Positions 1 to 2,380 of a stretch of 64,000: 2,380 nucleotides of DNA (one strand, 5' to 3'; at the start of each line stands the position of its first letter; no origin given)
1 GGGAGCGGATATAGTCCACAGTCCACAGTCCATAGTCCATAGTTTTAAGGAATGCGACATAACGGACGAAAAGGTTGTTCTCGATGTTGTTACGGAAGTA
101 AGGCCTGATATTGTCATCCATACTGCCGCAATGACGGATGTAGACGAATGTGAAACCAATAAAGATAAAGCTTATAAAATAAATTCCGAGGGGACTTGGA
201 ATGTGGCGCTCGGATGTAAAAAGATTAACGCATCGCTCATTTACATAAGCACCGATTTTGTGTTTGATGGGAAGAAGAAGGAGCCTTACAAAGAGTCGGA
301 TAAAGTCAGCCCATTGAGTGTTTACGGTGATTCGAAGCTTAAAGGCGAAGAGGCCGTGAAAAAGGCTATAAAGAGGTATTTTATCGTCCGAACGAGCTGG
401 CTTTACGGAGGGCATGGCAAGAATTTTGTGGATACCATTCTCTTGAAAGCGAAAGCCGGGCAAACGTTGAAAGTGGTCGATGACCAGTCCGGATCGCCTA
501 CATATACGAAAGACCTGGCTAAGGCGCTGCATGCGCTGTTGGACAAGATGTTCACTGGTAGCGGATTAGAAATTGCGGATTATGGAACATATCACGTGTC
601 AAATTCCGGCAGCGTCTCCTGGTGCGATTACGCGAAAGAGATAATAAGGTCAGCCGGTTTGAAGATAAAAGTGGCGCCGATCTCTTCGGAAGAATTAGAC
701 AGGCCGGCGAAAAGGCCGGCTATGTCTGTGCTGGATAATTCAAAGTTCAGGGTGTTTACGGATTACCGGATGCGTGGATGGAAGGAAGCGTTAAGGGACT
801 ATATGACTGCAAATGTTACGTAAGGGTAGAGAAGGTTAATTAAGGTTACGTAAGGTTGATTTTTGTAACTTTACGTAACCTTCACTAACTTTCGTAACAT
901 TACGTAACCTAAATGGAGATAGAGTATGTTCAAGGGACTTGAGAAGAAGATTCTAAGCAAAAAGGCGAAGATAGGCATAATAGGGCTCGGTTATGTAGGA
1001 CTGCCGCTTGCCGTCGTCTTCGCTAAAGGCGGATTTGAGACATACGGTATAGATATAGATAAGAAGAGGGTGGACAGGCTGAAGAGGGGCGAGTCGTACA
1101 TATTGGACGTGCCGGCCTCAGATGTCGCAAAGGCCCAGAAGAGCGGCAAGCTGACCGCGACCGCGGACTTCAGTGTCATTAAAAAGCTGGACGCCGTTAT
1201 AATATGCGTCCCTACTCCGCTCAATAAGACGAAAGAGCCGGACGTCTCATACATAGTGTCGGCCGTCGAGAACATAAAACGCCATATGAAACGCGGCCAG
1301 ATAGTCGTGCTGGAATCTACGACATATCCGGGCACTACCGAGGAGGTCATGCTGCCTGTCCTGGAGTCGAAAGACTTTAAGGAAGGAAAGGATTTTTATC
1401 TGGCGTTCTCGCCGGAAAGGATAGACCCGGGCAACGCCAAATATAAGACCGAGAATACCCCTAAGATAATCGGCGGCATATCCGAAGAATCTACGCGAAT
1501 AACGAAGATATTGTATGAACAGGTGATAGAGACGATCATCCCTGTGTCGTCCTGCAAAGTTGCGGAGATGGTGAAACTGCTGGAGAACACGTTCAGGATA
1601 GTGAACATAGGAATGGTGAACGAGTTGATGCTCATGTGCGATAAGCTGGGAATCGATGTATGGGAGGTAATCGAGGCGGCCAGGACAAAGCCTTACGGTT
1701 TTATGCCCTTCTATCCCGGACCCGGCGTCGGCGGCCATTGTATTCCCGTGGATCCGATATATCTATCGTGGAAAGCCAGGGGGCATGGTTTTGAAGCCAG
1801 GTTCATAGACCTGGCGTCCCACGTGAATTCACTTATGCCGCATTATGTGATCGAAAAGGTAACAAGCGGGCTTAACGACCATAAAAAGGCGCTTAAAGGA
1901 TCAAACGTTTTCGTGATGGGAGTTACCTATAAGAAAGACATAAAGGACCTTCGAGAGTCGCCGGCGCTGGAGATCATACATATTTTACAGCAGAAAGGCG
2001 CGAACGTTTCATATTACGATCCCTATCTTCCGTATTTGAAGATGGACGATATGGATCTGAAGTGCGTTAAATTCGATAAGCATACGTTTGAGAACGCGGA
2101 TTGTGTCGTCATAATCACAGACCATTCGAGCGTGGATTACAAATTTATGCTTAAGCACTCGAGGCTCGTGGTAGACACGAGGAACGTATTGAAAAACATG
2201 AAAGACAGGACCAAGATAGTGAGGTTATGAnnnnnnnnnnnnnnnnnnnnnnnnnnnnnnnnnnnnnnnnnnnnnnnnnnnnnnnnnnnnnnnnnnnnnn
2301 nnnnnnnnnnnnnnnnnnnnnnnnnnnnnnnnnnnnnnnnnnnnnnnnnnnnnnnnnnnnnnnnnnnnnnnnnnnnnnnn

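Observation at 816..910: Five-site array (four perfect, one degenerate) of the palindrome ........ in the only gap of the first operon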

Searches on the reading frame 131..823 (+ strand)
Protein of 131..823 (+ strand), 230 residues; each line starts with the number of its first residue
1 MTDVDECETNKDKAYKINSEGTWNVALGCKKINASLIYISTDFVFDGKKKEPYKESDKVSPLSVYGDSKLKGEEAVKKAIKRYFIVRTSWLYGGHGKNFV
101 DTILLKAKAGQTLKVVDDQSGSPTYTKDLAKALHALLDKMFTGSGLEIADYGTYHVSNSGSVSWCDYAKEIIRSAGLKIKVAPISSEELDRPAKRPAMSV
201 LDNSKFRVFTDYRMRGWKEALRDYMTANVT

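Call 12: search_protein_families(library=pfam, proteins=[window:131-823:+])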
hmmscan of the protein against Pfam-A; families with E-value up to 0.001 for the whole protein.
window:131-823:+ (230 aa): 5 families
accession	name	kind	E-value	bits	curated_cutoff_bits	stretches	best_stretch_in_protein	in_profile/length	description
PF04321.23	RmlD_sub_bind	-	9.3e-81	271.5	27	1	2-226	62-283/287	RmlD substrate binding domain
PF01370.27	Epimerase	-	4.6e-14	52.9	20.9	1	3-141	76-229/240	NAD dependent epimerase/dehydratase family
PF01073.25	3Beta_HSD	-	6.6e-08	32.4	22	1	3-178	78-271/280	3-beta hydroxysteroid dehydrogenase/isomerase family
PF16363.11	GDP_Man_Dehyd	-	8.9e-05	22.5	27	1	13-88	97-176/332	GDP-mannose 4,6 dehydratase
PF07993.18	NAD_binding_4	-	0.00066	19.3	20.1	0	12-93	106-209/258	Male sterility protein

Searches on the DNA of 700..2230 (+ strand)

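Call 35: search_rna_families(source=window, start=700, end=1000, threshold=evalue, max_evalue=10)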
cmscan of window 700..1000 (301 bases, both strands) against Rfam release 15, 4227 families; matches with E-value up to 10: 10.
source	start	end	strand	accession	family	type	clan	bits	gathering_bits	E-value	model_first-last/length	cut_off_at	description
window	813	910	+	RF03714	MIR774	Gene; miRNA;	-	23.5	80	0.026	1-98/98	no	MIR774 microRNA precursor family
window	831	893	+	RF04205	MIR2606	Gene; miRNA;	-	23.1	139.7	0.29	1-165/165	no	MIR2606 microRNA precursor family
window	806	918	+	RF04139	MIR841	Gene; miRNA;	-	20.4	200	0.053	1-212/212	no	MIR841 microRNA precursor family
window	814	907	-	RF04130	MIR7996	Gene; miRNA;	-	20.1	119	0.22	1-190/190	no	MIR7996 microRNA precursor family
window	841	883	-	RF04205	MIR2606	Gene; miRNA;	-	18.1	139.7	3.4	1-165/165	no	MIR2606 microRNA precursor family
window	817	907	+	RF04150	MIR2655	Gene; miRNA;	-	17.7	122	1.3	1-267/267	no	MIR2655 microRNA precursor family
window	826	897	-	RF03845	mir-3327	Gene; miRNA;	-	16.1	85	4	1-89/89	no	mir-3327 microRNA precursor family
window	835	978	-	RF00004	U2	Gene; snRNA; splicing;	CL00006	15.4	46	0.55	1-192/192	no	U2 spliceosomal RNA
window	810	899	-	RF00019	Y_RNA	Gene;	-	13.1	38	6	1-96/96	no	Y RNA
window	879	947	+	RF00283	SCARNA18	Gene; snRNA; snoRNA; scaRNA;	-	12.2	40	8.4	1-83/83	no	small Cajal body-specific RNA 18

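Call 75: search_rna_families(sources=[L045, L088, L126, L129, L130, L133, L134, L138, L144, L013, L019, L077, L104, L002, L156, L157], threshold=gathering)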
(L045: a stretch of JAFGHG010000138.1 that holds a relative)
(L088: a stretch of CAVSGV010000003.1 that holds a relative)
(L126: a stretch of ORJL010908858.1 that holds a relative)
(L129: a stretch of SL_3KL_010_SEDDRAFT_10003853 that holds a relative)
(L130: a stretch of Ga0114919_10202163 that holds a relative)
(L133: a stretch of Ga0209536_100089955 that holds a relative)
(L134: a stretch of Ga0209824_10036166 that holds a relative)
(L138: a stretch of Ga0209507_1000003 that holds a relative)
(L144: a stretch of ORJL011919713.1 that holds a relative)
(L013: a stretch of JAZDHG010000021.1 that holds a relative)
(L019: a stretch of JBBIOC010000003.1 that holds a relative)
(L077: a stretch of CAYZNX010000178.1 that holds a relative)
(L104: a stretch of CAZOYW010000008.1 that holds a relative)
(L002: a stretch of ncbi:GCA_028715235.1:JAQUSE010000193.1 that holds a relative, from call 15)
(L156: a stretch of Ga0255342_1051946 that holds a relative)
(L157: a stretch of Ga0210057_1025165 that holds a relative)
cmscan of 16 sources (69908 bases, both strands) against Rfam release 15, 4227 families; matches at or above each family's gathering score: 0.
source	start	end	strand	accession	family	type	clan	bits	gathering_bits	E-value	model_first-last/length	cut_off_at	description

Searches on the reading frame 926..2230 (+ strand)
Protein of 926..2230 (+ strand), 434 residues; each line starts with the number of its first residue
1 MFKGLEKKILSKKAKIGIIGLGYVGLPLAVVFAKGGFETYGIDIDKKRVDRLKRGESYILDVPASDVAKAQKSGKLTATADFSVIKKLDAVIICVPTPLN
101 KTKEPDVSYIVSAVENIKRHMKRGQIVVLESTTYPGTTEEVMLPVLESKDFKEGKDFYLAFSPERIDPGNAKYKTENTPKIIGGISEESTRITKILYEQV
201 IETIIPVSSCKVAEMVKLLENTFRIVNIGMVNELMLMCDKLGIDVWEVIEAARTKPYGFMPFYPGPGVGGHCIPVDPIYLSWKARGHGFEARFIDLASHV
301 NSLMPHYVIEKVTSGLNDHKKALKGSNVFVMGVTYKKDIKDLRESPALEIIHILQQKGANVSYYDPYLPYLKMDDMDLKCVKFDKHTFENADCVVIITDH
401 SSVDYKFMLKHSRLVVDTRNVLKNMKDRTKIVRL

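Call 11: find_encoding_contigs(protein=window:926-2230:+, flank=10000, max_places=10)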
Protein window:926-2230:+ (434 aa): 2 contigs read that carry it; 1 place shown.
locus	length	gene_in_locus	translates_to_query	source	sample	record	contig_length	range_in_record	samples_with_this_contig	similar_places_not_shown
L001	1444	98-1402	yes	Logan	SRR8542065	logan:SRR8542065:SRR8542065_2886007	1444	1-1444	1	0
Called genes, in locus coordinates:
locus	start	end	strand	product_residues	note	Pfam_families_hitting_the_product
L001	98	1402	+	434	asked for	PF03721:UDPG_MGDP_dh_N, PF03446:NAD_binding_2, PF00984:UDPG_MGDP_dh, PF03720:UDPG_MGDP_dh_C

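Call 12: search_protein_families(library=pfam, proteins=[window:926-2230:+])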
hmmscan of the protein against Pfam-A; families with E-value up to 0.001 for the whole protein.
window:926-2230:+ (434 aa): 6 families
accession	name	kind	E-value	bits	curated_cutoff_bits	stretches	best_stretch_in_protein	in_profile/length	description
PF03721.20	UDPG_MGDP_dh_N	-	4.3e-52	176.9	27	1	15-191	2-181/187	UDP-glucose/GDP-mannose dehydrogenase family, NAD binding domain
PF00984.24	UDPG_MGDP_dh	-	4e-32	110.6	25.4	1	212-302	2-93/94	UDP-glucose/GDP-mannose dehydrogenase family, central domain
PF03720.21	UDPG_MGDP_dh_C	-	7.3e-25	87.8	30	1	330-423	2-102/103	UDP-glucose/GDP-mannose dehydrogenase family, UDP binding domain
PF03446.21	NAD_binding_2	-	5.6e-10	39.9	21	1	15-141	1-103/161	NAD binding domain of 6-phosphogluconate dehydrogenase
PF02826.25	2-Hacid_dh_C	-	6.6e-05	22.8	25.1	0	12-53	35-76/178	D-isomer specific 2-hydroxyacid dehydrogenase, NAD binding domain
PF02737.24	3HCDH_N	-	0.00043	20.7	22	0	15-92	1-83/180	3-hydroxyacyl-CoA dehydrogenase, NAD binding domain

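Call 14: find_homologous_proteins(query=window:926-2230:+, max_evalue=1e-50)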
Query window:926-2230:+ (434 aa): 8000 proteins with E <= 1e-50 among 8000 candidates; the best 120 are listed.
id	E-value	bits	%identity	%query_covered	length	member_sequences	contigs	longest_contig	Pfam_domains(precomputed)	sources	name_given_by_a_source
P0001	5.7e-271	917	94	100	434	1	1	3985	PF00984.25,PF03446.22,PF03721.21,PF03720.23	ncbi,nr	ncbi:MAG: nucleotide sugar dehydrogenase [Candidatus Omnitrophica bacterium]|nr:nucleotide sugar deh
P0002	4.9e-236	802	81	100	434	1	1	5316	PF00984.25,PF03446.22,PF03721.21,PF03720.23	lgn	-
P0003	2.3e-235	799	80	100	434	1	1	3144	PF00984.25,PF03446.22,PF03721.21,PF03720.23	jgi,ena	-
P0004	3.5e-234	795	79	100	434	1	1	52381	PF00984.25,PF03446.22,PF03721.21,PF03720.23,PF02737.25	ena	-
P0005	1.1e-233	794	79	100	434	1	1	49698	PF00984.25,PF03446.22,PF03721.21,PF03720.23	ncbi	-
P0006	2.9e-232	789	79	100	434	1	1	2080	PF00984.25,PF03446.22,PF03721.21,PF03720.23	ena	-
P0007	2.0e-230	783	78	97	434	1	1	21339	PF00984.25,PF03446.22,PF03721.21,PF03720.23,PF02737.25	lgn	-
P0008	3.7e-229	779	78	100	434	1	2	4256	PF00984.25,PF02558.23,PF03446.22,PF03721.21,PF03720.23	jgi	jgi:UDP-N-acetyl-D-glucosamine dehydrogenase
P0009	2.5e-228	776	77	100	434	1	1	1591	PF00984.25,PF03446.22,PF03721.21,PF03720.23,PF02737.25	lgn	-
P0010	3.6e-228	776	78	100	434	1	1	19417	PF00984.25,PF02558.23,PF03446.22,PF03721.21,PF03720.23,PF02737.25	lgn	-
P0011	5.3e-228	775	78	100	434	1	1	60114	PF00984.25,PF03446.22,PF03721.21,PF03720.23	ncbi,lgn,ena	-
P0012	1.2e-227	774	77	100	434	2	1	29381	PF00984.25,PF03446.22,PF03721.21,PF03720.23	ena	-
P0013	1.5e-227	774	79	100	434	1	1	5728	PF00984.25,PF03446.22,PF03721.21,PF03720.23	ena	-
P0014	2.2e-227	773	77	100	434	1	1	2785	PF00984.25,PF03446.22,PF03721.21,PF03720.23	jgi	-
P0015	2.8e-227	773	78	96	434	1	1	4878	PF00984.25,PF03446.22,PF03721.21,PF03720.23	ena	-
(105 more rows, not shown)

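Call 15: find_encoding_contigs(protein=P0001, flank=4000, max_places=3)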
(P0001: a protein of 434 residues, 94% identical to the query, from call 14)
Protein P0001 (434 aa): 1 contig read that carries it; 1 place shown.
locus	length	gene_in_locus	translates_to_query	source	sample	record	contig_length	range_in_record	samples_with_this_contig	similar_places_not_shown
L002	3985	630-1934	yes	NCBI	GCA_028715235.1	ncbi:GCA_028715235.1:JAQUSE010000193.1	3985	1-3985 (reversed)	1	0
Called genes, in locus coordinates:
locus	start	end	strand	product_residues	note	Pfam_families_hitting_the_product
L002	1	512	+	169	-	PF04321:RmlD_sub_bind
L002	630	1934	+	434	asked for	PF03721:UDPG_MGDP_dh_N, PF03446:NAD_binding_2, PF00984:UDPG_MGDP_dh, PF03720:UDPG_MGDP_dh_C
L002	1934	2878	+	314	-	PF01073:3Beta_HSD, PF01370:Epimerase, PF02719:Polysacc_synt_2, PF04321:RmlD_sub_bind, PF05368:NmrA, PF07993:NAD_binding_4, PF13460:NAD_binding_10, PF16363:GDP_Man_Dehyd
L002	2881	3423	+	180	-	-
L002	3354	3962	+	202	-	-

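Call 16: find_encoding_contigs(protein=P0002, flank=4000, max_places=3)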
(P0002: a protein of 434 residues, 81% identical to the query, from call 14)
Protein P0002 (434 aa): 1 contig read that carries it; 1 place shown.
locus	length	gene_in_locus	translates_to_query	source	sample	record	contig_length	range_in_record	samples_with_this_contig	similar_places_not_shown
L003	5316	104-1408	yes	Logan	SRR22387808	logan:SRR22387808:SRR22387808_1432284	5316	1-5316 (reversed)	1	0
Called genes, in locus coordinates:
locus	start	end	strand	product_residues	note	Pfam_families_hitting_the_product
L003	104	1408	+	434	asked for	PF03721:UDPG_MGDP_dh_N, PF03446:NAD_binding_2, PF00984:UDPG_MGDP_dh, PF03720:UDPG_MGDP_dh_C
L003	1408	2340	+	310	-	PF01073:3Beta_HSD, PF01370:Epimerase, PF02719:Polysacc_synt_2, PF04321:RmlD_sub_bind, PF05368:NmrA, PF13460:NAD_binding_10, PF16363:GDP_Man_Dehyd, PF07993:NAD_binding_4 (weak)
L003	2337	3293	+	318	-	PF01073:3Beta_HSD, PF01370:Epimerase, PF04321:RmlD_sub_bind (weak), PF07993:NAD_binding_4 (faint), PF16363:GDP_Man_Dehyd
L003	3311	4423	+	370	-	PF02350:Epimerase_2, PF13579:Glyco_trans_4_4 (faint)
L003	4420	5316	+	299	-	?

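Call 17: find_encoding_contigs(protein=P0004, flank=4000, max_places=3)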
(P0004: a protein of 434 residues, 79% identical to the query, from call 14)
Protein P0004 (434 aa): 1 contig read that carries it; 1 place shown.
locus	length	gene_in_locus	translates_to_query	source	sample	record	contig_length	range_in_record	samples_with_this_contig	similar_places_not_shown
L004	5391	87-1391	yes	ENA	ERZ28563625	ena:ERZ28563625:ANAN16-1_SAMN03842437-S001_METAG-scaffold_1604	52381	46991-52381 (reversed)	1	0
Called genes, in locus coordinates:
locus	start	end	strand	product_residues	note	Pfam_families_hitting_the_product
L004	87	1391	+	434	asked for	PF03721:UDPG_MGDP_dh_N, PF02737:3HCDH_N (faint), PF03446:NAD_binding_2, PF00984:UDPG_MGDP_dh, PF03720:UDPG_MGDP_dh_C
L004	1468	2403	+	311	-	PF01073:3Beta_HSD, PF01370:Epimerase, PF02719:Polysacc_synt_2, PF04321:RmlD_sub_bind, PF05368:NmrA, PF07993:NAD_binding_4, PF13460:NAD_binding_10, PF16363:GDP_Man_Dehyd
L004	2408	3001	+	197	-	PF13231:PMT_2 (weak)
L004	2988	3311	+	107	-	-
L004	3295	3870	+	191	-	-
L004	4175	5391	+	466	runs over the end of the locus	-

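Call 18: find_encoding_contigs(protein=P0005, flank=4000, max_places=3)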
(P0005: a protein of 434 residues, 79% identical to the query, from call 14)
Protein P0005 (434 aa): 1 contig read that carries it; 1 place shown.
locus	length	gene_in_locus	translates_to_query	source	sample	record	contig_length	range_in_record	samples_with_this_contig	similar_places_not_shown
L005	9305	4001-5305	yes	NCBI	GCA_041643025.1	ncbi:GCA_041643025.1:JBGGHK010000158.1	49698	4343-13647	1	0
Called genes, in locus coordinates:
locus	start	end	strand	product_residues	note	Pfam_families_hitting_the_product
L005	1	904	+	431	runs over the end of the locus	PF03721:UDPG_MGDP_dh_N, PF03807:F420_oxidored (faint), PF00984:UDPG_MGDP_dh, PF03720:UDPG_MGDP_dh_C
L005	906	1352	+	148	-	PF00908:dTDP_sugar_isom, PF14667:Polysacc_synt_C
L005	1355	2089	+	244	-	PF00483:NTP_transferase, PF12804:NTP_transf_3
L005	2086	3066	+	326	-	PF01073:3Beta_HSD, PF01370:Epimerase, PF02719:Polysacc_synt_2, PF04321:RmlD_sub_bind, PF07993:NAD_binding_4, PF13460:NAD_binding_10, PF16363:GDP_Man_Dehyd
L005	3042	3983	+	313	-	PF01073:3Beta_HSD, PF01370:Epimerase, PF02719:Polysacc_synt_2, PF04321:RmlD_sub_bind, PF07993:NAD_binding_4 (faint), PF16363:GDP_Man_Dehyd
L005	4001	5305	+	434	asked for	PF03721:UDPG_MGDP_dh_N, PF03446:NAD_binding_2, PF00984:UDPG_MGDP_dh, PF03720:UDPG_MGDP_dh_C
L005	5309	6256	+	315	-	PF01073:3Beta_HSD, PF01370:Epimerase, PF02719:Polysacc_synt_2, PF04321:RmlD_sub_bind, PF05368:NmrA, PF07993:NAD_binding_4, PF13460:NAD_binding_10, PF16363:GDP_Man_Dehyd, +1 more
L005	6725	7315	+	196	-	-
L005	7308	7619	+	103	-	-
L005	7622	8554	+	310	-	PF01073:3Beta_HSD, PF01370:Epimerase, PF16363:GDP_Man_Dehyd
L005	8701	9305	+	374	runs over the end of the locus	PF00266:Aminotran_5 (weak), PF01041:DegT_DnrJ_EryC1, PF01212:Beta_elim_lyase (weak), PF01053:Cys_Met_Meta_PP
